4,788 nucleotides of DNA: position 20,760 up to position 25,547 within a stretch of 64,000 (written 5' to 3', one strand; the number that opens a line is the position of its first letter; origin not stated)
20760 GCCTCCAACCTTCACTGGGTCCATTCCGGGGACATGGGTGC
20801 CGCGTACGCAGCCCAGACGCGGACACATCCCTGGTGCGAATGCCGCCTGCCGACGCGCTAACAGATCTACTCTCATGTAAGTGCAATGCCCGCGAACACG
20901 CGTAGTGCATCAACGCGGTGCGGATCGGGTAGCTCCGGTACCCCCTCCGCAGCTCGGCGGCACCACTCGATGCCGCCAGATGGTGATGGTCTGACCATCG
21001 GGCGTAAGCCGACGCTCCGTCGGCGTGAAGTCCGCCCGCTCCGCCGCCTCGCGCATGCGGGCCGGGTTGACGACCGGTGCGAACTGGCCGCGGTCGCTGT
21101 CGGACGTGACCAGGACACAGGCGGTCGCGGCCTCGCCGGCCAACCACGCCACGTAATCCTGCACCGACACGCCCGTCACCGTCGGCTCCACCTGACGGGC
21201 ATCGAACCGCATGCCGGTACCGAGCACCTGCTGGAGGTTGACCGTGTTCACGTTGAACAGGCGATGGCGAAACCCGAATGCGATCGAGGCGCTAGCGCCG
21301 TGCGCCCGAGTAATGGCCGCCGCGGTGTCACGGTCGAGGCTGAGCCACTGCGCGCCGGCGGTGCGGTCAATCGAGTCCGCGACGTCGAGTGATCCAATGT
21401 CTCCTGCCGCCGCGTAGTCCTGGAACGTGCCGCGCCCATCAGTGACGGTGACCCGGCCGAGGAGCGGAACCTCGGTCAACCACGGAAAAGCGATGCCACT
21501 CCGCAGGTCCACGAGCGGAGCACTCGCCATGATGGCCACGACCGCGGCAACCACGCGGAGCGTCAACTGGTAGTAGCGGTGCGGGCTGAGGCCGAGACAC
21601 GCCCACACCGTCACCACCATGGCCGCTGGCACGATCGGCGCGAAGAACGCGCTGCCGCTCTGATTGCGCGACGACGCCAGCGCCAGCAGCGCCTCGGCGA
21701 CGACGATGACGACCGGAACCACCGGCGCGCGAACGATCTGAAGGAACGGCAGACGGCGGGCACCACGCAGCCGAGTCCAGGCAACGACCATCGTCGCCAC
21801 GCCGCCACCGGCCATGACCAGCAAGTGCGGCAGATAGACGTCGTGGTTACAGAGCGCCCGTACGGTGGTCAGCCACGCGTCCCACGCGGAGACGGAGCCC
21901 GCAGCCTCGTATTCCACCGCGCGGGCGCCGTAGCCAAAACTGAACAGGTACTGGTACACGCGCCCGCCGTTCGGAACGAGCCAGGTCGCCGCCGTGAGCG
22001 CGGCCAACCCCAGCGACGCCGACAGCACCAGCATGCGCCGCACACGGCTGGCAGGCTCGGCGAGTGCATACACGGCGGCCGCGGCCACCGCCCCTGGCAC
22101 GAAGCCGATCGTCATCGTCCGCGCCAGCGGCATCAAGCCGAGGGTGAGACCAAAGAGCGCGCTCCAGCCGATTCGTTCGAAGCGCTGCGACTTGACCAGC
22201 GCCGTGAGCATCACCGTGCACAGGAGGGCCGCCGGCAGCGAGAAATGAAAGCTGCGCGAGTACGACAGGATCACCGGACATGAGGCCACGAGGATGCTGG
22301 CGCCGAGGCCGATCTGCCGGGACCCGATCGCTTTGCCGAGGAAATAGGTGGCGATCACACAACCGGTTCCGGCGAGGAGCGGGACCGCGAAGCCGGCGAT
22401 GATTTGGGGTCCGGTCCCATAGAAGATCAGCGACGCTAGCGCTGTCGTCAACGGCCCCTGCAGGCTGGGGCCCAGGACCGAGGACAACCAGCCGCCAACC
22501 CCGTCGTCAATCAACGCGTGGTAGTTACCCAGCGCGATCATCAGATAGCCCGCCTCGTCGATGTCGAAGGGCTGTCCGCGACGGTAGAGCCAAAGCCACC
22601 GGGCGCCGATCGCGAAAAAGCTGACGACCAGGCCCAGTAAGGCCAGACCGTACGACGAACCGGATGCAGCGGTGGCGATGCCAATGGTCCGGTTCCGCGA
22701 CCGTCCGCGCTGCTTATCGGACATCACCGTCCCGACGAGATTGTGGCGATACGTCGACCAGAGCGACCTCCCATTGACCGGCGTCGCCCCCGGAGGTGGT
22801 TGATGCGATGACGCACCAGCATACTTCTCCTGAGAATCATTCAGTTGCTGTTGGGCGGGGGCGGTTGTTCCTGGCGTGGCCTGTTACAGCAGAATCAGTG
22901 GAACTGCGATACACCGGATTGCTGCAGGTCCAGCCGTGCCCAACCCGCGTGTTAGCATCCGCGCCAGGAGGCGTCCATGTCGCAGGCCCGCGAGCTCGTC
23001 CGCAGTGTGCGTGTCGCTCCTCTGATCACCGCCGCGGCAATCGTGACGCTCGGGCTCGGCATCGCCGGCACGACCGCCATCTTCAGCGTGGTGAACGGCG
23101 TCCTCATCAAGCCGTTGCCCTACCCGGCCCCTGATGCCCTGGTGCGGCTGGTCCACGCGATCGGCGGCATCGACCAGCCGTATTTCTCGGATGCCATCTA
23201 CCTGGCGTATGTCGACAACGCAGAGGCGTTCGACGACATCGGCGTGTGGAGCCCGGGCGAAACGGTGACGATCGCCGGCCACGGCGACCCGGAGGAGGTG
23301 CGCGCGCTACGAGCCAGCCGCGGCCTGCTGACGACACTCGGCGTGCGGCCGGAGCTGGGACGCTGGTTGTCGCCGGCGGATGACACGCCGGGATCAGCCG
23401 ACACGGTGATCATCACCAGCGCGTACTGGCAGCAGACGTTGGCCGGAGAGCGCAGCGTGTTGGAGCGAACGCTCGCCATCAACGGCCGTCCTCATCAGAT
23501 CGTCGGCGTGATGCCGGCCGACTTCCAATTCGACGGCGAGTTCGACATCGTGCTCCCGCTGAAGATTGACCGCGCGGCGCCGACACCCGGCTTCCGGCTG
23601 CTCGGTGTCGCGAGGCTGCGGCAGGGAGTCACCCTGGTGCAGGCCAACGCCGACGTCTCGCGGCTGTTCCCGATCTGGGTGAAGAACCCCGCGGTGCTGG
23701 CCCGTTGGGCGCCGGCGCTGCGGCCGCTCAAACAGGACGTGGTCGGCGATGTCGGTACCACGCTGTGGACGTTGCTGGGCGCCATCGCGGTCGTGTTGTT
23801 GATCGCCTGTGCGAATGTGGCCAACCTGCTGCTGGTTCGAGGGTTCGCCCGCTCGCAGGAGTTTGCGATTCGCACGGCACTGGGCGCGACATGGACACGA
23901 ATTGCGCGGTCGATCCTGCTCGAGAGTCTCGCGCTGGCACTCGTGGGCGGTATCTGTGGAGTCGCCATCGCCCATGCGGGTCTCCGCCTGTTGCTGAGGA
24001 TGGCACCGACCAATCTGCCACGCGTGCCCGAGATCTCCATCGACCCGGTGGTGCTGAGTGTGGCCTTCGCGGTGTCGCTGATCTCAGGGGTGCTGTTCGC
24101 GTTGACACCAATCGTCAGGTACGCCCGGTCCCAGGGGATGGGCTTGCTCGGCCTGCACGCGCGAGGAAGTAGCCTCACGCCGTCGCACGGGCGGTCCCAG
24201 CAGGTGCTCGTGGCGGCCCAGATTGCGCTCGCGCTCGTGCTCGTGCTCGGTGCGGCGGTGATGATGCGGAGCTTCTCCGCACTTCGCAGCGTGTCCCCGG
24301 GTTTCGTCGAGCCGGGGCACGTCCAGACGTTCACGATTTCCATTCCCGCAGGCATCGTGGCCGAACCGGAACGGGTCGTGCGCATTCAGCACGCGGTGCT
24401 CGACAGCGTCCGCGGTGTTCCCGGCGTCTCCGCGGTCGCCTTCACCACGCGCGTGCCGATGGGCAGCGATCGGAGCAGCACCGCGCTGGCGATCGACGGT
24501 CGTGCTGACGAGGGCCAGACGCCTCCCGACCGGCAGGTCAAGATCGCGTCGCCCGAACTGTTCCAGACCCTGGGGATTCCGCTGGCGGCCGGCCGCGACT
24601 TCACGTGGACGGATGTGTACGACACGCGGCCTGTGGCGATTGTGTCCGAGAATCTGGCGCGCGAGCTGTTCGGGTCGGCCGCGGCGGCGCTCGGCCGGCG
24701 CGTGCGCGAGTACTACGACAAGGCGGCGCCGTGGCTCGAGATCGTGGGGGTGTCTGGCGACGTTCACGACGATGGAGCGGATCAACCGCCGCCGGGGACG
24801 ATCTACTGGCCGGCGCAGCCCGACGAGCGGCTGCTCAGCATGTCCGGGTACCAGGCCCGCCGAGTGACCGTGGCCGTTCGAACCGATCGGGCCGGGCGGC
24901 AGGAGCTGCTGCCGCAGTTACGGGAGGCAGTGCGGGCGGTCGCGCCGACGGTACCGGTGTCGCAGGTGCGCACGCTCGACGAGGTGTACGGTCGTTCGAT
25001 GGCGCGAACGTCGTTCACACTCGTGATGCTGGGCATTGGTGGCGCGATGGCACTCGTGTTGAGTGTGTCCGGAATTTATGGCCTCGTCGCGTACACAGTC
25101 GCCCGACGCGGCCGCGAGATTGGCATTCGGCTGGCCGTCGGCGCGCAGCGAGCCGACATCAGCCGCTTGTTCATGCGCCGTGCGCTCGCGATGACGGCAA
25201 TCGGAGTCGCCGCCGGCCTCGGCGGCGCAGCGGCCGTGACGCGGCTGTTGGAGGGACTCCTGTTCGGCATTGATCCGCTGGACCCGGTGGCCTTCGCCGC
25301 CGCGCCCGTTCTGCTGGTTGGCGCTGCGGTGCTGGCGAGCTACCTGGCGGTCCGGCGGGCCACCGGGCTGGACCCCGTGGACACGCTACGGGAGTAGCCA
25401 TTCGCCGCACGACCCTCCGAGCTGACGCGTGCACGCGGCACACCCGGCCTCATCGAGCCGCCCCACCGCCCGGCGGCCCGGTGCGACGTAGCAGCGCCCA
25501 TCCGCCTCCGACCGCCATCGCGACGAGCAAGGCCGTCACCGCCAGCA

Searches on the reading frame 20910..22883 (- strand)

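Call 13: search_protein_families(library=pfam, max_evalue=0.001, proteins=[window:20910-22883:-])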
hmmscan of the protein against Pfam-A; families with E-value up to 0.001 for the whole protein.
window:20910-22883:- (657 aa): 1 family
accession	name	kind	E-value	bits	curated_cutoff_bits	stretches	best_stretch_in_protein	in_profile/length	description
PF13231.12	PMT_2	-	1.4e-05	25.8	26.1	1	143-296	3-152/160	Dolichyl-phosphate-mannose-protein mannosyltransferase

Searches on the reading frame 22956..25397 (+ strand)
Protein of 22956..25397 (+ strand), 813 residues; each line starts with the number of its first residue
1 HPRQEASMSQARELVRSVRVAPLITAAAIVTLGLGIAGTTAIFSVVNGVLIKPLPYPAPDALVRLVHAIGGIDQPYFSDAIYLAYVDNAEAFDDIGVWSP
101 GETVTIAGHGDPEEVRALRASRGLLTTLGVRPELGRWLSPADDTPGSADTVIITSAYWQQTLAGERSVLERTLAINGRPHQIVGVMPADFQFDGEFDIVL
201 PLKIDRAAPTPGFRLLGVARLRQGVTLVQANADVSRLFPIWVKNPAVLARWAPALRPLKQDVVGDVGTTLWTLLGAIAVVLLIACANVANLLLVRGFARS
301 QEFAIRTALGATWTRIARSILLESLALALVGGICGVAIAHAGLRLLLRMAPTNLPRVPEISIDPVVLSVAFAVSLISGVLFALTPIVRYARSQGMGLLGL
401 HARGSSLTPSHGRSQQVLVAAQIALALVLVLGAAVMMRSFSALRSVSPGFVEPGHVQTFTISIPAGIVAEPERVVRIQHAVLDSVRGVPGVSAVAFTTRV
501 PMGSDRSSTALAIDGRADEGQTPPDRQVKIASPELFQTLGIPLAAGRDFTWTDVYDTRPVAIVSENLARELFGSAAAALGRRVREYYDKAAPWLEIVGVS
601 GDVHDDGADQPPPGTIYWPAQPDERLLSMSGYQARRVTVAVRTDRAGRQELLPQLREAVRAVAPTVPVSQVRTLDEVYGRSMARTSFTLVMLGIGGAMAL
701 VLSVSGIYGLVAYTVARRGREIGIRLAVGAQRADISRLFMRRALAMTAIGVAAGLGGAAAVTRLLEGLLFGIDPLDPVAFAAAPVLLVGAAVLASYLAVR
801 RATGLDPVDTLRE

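Call 13: search_protein_families(library=pfam, max_evalue=0.001, proteins=[window:22956-25397:+])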
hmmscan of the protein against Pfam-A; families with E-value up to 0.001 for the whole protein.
window:22956-25397:+ (813 aa): 2 families
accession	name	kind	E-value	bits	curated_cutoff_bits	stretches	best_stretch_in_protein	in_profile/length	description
PF02687.27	FtsX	-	7.4e-24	84.5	25.5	2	696-806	4-119/120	FtsX-like permease C-terminal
PF12704.14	MacB_PCD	-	7.8e-24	85.5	27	2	25-236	1-206/207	MacB-like periplasmic core domain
